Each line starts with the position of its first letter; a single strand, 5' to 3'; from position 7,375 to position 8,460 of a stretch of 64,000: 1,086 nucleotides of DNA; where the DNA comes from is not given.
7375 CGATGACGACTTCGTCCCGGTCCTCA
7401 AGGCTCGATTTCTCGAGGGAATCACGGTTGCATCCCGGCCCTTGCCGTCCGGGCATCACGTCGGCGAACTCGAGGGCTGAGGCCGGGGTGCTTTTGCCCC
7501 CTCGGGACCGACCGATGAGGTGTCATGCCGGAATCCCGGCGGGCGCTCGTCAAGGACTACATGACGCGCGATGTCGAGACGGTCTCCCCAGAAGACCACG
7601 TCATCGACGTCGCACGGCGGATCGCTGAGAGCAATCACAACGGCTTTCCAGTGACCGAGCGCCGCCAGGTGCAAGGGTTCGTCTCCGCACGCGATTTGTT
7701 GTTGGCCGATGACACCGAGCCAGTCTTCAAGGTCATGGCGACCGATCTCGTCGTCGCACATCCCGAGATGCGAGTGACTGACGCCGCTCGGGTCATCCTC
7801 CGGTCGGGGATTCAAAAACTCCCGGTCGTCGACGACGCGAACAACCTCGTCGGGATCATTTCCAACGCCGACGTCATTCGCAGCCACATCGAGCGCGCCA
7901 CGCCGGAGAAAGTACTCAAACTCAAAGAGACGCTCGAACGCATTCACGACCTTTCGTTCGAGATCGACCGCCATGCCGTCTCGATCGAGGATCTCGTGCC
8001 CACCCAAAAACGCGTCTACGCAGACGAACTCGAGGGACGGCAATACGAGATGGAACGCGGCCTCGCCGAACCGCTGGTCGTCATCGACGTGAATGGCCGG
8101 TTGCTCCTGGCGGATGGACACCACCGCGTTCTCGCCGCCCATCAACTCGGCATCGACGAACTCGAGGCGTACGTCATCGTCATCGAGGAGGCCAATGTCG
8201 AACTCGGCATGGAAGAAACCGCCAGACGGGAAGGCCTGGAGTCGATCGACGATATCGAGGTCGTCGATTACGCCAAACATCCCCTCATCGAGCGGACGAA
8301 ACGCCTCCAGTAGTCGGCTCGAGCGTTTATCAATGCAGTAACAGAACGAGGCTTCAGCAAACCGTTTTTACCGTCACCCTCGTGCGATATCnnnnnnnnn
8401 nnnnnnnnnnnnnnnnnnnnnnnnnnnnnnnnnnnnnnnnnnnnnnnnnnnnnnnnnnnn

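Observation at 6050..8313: Tandem TrkA-N::DHH/DHHA1 phosphoesterase and CBS-pair::ParB-like protein, a candidate nucleotide-signal turnover and sensing pair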

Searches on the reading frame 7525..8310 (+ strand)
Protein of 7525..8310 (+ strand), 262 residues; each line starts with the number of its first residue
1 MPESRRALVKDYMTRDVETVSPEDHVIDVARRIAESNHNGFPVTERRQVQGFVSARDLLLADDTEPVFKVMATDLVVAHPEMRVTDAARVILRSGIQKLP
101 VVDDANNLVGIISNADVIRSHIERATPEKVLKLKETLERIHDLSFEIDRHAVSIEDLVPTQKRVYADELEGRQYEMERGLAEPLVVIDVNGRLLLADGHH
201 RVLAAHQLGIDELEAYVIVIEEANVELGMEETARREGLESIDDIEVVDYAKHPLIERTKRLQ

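Call 3: search_protein_families(library=pfam, proteins=[window:7525-8310:+], max_evalue=0.1)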
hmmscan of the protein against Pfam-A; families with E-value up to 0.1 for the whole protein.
window:7525-8310:+ (262 aa): 2 families
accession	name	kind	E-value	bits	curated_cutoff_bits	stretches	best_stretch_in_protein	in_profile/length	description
PF00571.33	CBS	-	1.2e-24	86.8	24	2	9-61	1-54/57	CBS domain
PF08857.17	ParBc_2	-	0.00089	19.9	23.6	1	151-222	2-81/158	Putative ParB-like nuclease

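Call 4: search_protein_families(library=ncbifam, proteins=[window:7525-8310:+], max_evalue=0.1)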
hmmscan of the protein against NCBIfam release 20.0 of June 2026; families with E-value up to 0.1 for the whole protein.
window:7525-8310:+ (262 aa): 31 families (the best 25 are shown)
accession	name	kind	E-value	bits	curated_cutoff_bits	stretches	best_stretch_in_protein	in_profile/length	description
TIGR01302.1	IMP_dehydrog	equivalog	4.8e-15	55.4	481.5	1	11-122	84-201/450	IMP dehydrogenase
TIGR00400.1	mgtE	equivalog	5.3e-12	45.2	232.75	1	28-126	155-256/450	magnesium transporter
NF053603.1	HhpR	exception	2.7e-11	43.2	520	1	64-123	221-280/282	CBS domain-containing high hydrostatic pressure regulator HhpR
NF038279.1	TF_CBS_SpxR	exception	4.3e-11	42.2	600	1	20-126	203-309/427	CBS-HotDog domain-containing transcription factor SpxR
NF041552.1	TF_PrdR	equivalog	4.5e-11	41.8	795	1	6-144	5-147/577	sigma-54 dependent transcriptional regulator PrdR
NF011443.0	PRK14869.1-5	equivalog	2.3e-08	33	335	2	70-139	74-143/546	putative manganese-dependent inorganic diphosphatase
NF011442.0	PRK14869.1-4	equivalog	3.6e-08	32.3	400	1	73-129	78-134/543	putative manganese-dependent inorganic diphosphatase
NF005869.0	PRK07807.1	equivalog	5.7e-08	32.2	549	1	17-125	99-208/479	GuaB1 family IMP dehydrogenase-related protein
NF011447.0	PRK14869.2-3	equivalog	9.8e-08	31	522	2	68-130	71-133/540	putative manganese-dependent inorganic diphosphatase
NF011446.0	PRK14869.2-2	equivalog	1.6e-07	30.1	601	2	60-136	71-147/576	putative manganese-dependent inorganic diphosphatase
NF052358.1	GMPRedGuaB1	equivalog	1e-06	28.2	675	1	16-123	98-206/479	GMP reductase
NF053704.1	TransRegCcpNBacil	equivalog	2e-06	27.4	260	1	70-127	80-136/208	transcriptional regulator CcpN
NF011441.0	PRK14869.1-3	equivalog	3.2e-06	26.1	753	1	79-141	82-144/548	putative manganese-dependent inorganic diphosphatase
NF041630.1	CBS_CbpB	equivalog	4.6e-06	26.6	125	1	77-124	23-72/143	cyclic-di-AMP-binding protein CbpB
TIGR01186.1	proV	subfamily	4.7e-06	26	326.6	1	39-119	275-355/363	betaine/proline/choline family ABC transporter ATP-binding protein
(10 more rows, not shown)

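Call 7: search_solved_structures(query=window:7525-8310:+, max_evalue=0.01)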
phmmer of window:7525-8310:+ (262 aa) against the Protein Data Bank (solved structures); distinct sequences matched with E-value up to 0.01: 90 (the best 60 are shown).
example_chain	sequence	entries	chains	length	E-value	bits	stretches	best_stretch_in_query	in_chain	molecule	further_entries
3kh5_A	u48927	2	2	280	2.2e-16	63.5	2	62-119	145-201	protein MJ1225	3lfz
2yzq_A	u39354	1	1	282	2.8e-16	63.2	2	38-139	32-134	Putative uncharacterized protein PH1780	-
5g5r_A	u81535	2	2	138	5.6e-14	55.6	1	11-120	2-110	SITE-2 PROTEASE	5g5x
9e6q_3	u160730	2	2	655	1.6e-13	54.2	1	66-122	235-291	Putative signal-transduction protein with CBS domains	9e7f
3ddj_A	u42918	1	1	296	6.7e-11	45.6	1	9-120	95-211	CBS domain-containing protein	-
3kpc_A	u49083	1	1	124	7.5e-11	45.4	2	70-120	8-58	Uncharacterized protein MJ0100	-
3kpb_A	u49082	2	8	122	7.6e-11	45.4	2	70-120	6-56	Uncharacterized protein MJ0100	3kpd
9znf_4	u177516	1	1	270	2.9e-10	43.5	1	2-121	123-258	CBS domain-containing protein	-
8pw3_A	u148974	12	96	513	2.9e-10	43.5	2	13-120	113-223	Inosine-5'-monophosphate dehydrogenase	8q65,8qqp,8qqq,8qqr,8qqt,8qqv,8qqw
4gqy_A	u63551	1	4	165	6.1e-10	42.4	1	67-123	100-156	CBS domain-containing protein CBSX2, chloroplastic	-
2cu0_A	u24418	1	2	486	6.5e-10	42.3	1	12-119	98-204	Inosine-5'-monophosphate dehydrogenase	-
4gqv_A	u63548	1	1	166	1e-09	41.7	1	52-123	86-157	CBS domain-containing protein CBSX1, chloroplastic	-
4gqw_A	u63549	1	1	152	1e-09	41.7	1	61-123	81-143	CBS domain-containing protein CBSX1, chloroplastic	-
3sl7_A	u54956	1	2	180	1.1e-09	41.5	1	67-123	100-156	CBS domain-containing protein CBSX2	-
2p9m_A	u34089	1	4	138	1.4e-09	41.3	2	67-120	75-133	Hypothetical protein MJ0922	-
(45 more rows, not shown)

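Call 15: find_homologous_proteins(query=window:7525-8310:+, max_evalue=0.00001)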
Query window:7525-8310:+ (262 aa): 2150 proteins with E <= 0.00001 among 8000 candidates; the best 120 are listed.
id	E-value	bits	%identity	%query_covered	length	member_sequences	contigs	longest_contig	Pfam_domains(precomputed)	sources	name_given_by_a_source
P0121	1.1e-160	551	100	100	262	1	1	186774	PF00571.34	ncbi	-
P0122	2.0e-136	471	85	100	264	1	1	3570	PF00571.34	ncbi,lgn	ncbi:MAG: CBS domain-containing protein [Halobacteriota archaeon]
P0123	1.0e-134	466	84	100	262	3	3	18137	PF00571.34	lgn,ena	-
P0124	1.2e-131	456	83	100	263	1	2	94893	PF00571.34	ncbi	ncbi:MAG: CBS pair associated ParBc domain-containing protein [Halobacteriales archaeon]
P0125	1.3e-131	455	84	100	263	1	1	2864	PF00571.34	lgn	-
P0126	3.9e-131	454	83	100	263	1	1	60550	PF00571.34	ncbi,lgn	-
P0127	7.2e-131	453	82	100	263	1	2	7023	PF00571.34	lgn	-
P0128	1.0e-129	449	83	100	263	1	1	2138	PF00571.34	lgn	-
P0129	1.4e-129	449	82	100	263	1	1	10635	PF00571.34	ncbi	ncbi:MAG: CBS pair associated ParBc domain-containing protein [Halobacteriota archaeon]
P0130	9.5e-129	446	83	100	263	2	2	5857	PF00571.34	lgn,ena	-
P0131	1.3e-128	446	82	100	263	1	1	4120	PF00571.34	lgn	-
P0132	1.0e-127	443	81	100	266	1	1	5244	PF00571.34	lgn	-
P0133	2.0e-127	442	81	100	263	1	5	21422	PF00571.34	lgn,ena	-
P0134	8.8e-127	440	80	100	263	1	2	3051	PF00571.34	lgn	-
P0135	5.5e-126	437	81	100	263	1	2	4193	PF00571.34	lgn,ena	-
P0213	5.5e-110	385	73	97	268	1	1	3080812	PF00571.34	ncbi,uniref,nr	ncbi:CBS domain-containing ParB/RepB/Spo0J family partition protein [Natrialbaceae archaeon AArc-T1-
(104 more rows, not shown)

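Call 16: find_related_loci(query=window:7525-8310:+, collection=genome_contigs, flank=6000)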
Query window:7525-8310:+ (262 aa) in genome_contigs; peptide patterns used: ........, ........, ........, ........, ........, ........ (x = any residue, [..] = any of these).
199 stretches matched a pattern; 141 encode a relative of the query (tblastn E <= 1e-3); the best 80 are kept; 80 distinct loci.
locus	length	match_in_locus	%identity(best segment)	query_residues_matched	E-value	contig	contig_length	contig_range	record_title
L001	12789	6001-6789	83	1-262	2e-141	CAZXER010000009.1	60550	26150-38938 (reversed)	MAG TPA_asm: uncultured Halobacteriales archaeon isolate binchicken_co207_262 genome assembly, contig: NODE_231_length_6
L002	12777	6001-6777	83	1-258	4e-137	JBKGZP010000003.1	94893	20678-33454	MAG: Halobacteriales archaeon isolate C5M10_19 NODE_19_length_94893_cov_10.696461, whole genome shotgun sequence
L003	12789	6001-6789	81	1-262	1e-134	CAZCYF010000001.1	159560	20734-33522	MAG TPA_asm: uncultured Halobacteriales archaeon isolate binchicken_co207_354 genome assembly, contig: NODE_20_length_15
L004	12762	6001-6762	73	9-262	1e-121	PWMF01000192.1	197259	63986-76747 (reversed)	MAG: Natrialbaceae archaeon isolate CSSed10_265 CS-Sed10-C6, whole genome shotgun sequence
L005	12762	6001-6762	73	9-262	6e-121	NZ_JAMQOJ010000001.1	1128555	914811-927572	Natrinema sp. 1APR25-10V2 NODE_1_length_1128555_cov_36.166136, whole genome shotgun sequence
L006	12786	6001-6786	72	1-262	1e-120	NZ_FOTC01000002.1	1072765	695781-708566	Halogranum rubrum strain CGMCC 1.7738, whole genome shotgun sequence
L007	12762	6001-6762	73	9-262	1e-120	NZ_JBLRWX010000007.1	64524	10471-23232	MAG: Natronococcus sp. isolate TamC05-22 NODE_7_length_64524_cov_4.343973, whole genome shotgun sequence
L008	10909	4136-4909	73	6-262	3e-120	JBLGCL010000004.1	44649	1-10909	MAG: Natronomonas sp. isolate 3300055173_68 Ga0535678_0000119, whole genome shotgun sequence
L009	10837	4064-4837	73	5-262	1e-119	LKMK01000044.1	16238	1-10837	MAG: Natrialbaceae archaeon B1-Br10_E2g2 LB-BRINE-C1538, whole genome shotgun sequence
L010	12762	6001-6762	74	9-262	8e-119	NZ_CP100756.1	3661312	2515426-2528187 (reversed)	Natrinema gelatinilyticum strain BND6 chromosome, complete genome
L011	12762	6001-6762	73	9-262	9e-119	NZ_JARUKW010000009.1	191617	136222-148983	Natronococcus sp. A-GB1 9, whole genome shotgun sequence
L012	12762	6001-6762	72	9-262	2e-118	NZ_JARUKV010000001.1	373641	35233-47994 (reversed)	Natronococcus sp. A-GB7 1, whole genome shotgun sequence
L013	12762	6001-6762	73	9-262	3e-118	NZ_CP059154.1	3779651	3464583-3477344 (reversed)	Natrinema zhouii strain YPL30 chromosome, complete genome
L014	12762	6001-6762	74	9-262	5e-118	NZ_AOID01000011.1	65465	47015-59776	Natrinema versiforme JCM 10478 contig_11, whole genome shotgun sequence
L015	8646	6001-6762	72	9-262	1e-117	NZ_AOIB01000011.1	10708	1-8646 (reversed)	Natronococcus amylolyticus DSM 10524 contig_14, whole genome shotgun sequence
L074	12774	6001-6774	50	4-262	1e-80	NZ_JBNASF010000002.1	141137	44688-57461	MAG: Methanothermobacter sp. isolate Kamch4336-1-MF-09 bin8_IDBA_re-assembly_contigs.fa-2, whole genome shotgun sequence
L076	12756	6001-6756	51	9-260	1e-79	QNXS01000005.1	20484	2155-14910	MAG: Archaeoglobus sp. isolate MAG 85 Ga0232641_1000158, whole genome shotgun sequence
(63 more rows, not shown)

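Call 17: find_encoding_contigs(protein=P0121, flank=3000, max_places=3)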
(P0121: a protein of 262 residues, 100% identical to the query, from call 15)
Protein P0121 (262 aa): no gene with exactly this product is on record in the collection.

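Call 32: search_protein_families(library=pfam, proteins=[L074:3311-4318:+, L074:4402-5748:+, L074:6797-7084:+, L074:7106-7720:-, L074:8315-9070:-, L076:2901-4094:+, L076:4223-5512:+, L076:5604-5945:+, L076:6894-7565:+, L076:7734-8987:+], max_evalue=0.001)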
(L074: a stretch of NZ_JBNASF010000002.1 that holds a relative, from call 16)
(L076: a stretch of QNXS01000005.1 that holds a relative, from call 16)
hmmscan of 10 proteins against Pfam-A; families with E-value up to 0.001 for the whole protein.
L074:3311-4318:+ (336 aa): 1 family
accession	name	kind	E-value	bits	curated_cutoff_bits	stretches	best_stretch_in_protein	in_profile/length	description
PF04055.27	Radical_SAM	-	6.6e-13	49.6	29.5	1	46-200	7-166/166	Radical SAM superfamily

L074:4402-5748:+ (449 aa): 2 families
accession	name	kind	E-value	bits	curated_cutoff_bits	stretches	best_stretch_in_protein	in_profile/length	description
PF02934.20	GatB_N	-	3e-86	289.5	23.4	1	2-261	2-274/277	GatB/GatE catalytic domain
PF02637.23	GatB_Yqey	-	9.6e-42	142.8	27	1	303-449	1-148/148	GatB domain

L074:6797-7084:+ (96 aa): 1 family
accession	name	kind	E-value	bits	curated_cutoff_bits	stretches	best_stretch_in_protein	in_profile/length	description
PF01503.22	PRA-PH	-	4e-20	72.5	21.3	1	8-94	2-85/86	Phosphoribosyl-ATP pyrophosphohydrolase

L074:7106-7720:- (204 aa): 4 families
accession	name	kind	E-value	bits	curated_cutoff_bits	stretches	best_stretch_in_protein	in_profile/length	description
PF00583.31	Acetyltransf_1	-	7.9e-19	68.5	20.7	1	61-181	26-116/116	Acetyltransferase (GNAT) family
PF13508.13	Acetyltransf_7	-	4.1e-13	49.9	27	1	121-182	24-83/84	Acetyltransferase (GNAT) domain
PF13673.13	Acetyltransf_10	-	6.4e-09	36.3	23.6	1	122-201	50-126/128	Acetyltransferase (GNAT) domain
PF08445.16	FR47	-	6.4e-08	32.9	22.1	1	117-187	14-82/86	FR47-like protein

L074:8315-9070:- (251 aa): 1 family
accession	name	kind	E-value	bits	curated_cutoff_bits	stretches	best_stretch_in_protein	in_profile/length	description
PF00731.26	AIRC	-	2.3e-20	73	30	1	118-246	2-128/148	AIR carboxylase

L076:2901-4094:+ (398 aa): 1 family
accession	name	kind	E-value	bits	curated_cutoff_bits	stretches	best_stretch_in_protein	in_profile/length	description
PF00155.27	Aminotran_1_2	-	5.4e-67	227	19.7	1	45-391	2-361/361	Aminotransferase class I and II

L076:4223-5512:+ (430 aa): 3 families
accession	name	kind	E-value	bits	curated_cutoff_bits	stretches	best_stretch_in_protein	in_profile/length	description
PF02784.22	Orn_Arg_deC_N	-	1.3e-60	205.3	23.4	1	45-291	3-246/247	Pyridoxal-dependent decarboxylase, pyridoxal binding domain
PF00278.28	Orn_DAP_Arg_deC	-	5.3e-26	91.2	23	1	157-381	5-95/95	Pyridoxal-dependent decarboxylase, C-terminal sheet domain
PF01168.26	Ala_racemase_N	-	4.9e-07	30.1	24.1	1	38-240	2-191/220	Alanine racemase, N-terminal domain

L076:5604-5945:+ (114 aa): 1 family
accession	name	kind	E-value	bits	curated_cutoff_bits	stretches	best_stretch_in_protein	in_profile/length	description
PF04430.19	DUF498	-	2.9e-22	79.2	33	1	4-110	1-107/109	Protein of unknown function (DUF498/DUF598)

L076:6894-7565:+ (224 aa): 0 families

L076:7734-8987:+ (418 aa): 9 families
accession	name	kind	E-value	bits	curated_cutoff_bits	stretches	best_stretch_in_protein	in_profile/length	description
PF01926.29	MMR_HSR1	-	1.2e-23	83.8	21.9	1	7-124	1-113/113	50S ribosome-binding GTPase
PF18128.7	HydF_dimer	-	1e-17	64.5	23.4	1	176-271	1-99/99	Hydrogen maturase F dimerization domain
PF02421.24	FeoB_N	-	1.7e-15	57.3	27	1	7-164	2-156/156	Ferrous iron transport protein B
PF18133.7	HydF_tetramer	-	4.2e-15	56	22.6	1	275-382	2-116/118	Hydrogen maturase F tetramerization domain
PF00009.33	GTP_EFTU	-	4.6e-11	43.1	26.5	1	56-167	71-185/188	Elongation factor Tu GTP binding domain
PF00350.29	Dynamin_N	-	1.7e-09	38.4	27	1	8-40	1-33/168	Dynamin family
PF03193.22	RsgA_GTPase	-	4.6e-08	33.5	30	1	81-164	19-104/174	RsgA GTPase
PF00071.28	Ras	-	5e-08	33.1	21.6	1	8-157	2-149/162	Ras family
PF16897.10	MMR_HSR1_Xtn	-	0.00096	19.5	35.2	0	116-164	56-100/106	C-terminal region of MMR_HSR1 domain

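Call 46: predict_structure(alignment_id=A1)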
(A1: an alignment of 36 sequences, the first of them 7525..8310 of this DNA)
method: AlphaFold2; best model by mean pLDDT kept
length: 262 residues; sequences in the alignment: 36
mean_pLDDT: 79.5   pTM: 0.50
mean pLDDT of the five models: 79.5, 79.3, 78.5, 61.5, 57.7
residues with pLDDT >= 90: 82; 70-90: 123; 50-70: 38; < 50: 19
segments of 3 or more residues with pLDDT < 50: 1-4, 250-262
pLDDT, mean of each block of 10 residues (from residue 1): 62 88 95 83 91 87 94 84 79 72 89 70 55 68 74 94 76 77 86 89 92 90 75 89 79 40 38
secondary structure, 60 per line:
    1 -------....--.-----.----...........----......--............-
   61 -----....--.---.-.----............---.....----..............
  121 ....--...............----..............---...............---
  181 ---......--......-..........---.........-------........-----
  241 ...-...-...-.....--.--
elements in order: H26-35 E40-45 E48-54 H55-59 H84-94 E98-102 E107-113 H114-124 H127-141 E146-153 E157-159 E163-165 H166-177 E184-189 E192-197 H199-208 E212-220 H228-235 E245-247 H253-257

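Call 50: fold_search(model_id=the predicted structure, library=pdb)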
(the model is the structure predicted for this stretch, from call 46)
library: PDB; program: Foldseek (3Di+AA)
matches with E <= 10: 665; with E <= 0.001: 444
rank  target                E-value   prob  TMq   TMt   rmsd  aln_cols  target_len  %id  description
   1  9s51_A                4.1e-12  1.00  0.44  0.56  12.2       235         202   21  AcuB from Geobacillus stearothermophilus with ADP and ATP (released 2026-02-25)
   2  9s4z_A                5.9e-12  1.00  0.43  0.56  12.4       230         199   20  AcuB from Geobacillus stearothermophilus with AMP and ADP (released 2026-02-25)
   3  9s52_B                9.8e-12  1.00  0.44  0.57  12.2       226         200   21  AcuB from Geobacillus stearothermophilus with AMP (released 2026-02-25)
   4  9s50_B                1.1e-11  1.00  0.43  0.56  12.2       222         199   21  AcuB from Geobacillus stearothermophilus with AMP and ATP (released 2026-02-25)
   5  9s4z_B                1.4e-11  1.00  0.44  0.57  12.2       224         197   21  AcuB from Geobacillus stearothermophilus with AMP and ADP (released 2026-02-25)
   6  9s52_A                2.1e-11  1.00  0.43  0.54  12.3       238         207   20  AcuB from Geobacillus stearothermophilus with AMP (released 2026-02-25)
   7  9s51_B                2.2e-11  1.00  0.44  0.57  12.1       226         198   22  AcuB from Geobacillus stearothermophilus with ADP and ATP (released 2026-02-25)
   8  5awe                  2.5e-11  1.00  0.45  0.57  10.9       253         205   24  Crystal structure of a hypothetical protein, TTHA0829 from Thermus thermophilus HB8, composed of cystathionine-beta-synt (released 2016-05-18)
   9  9s4w_B                3.2e-11  1.00  0.44  0.55  13.1       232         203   20  AcuB from Geobacillus stearothermophilus without nucleotide (released 2026-02-25)
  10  5g5r_A                3.4e-11  1.00  0.40  0.84   4.8       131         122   30  CBS domain tandem of site-2 protease from Archaeoglobus fulgidus in complex with llama Nanobody - apo form (released 2017-05-24)
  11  9qs7_A                3.4e-11  1.00  0.46  0.59   5.0       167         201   24  AcuB,Acetoin utilization protein (released 2026-02-18)
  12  9qs7_B                3.7e-11  1.00  0.45  0.58   5.0       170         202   25  AcuB,Acetoin utilization protein (released 2026-02-18)
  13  9s4x_A                3.7e-11  1.00  0.43  0.55  12.4       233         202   20  AcuB from Geobacillus stearothermophilus with ADP (released 2026-02-25)
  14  9s4v_C                4.2e-11  1.00  0.45  0.58  12.5       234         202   20  AcuB from Bacillus subtilis with AMP and ADP (released 2026-02-25)
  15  9s4y_A                4.7e-11  1.00  0.43  0.56  12.3       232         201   20  AcuB from Geobacillus stearothermophilus with Ap4A (released 2026-02-25)
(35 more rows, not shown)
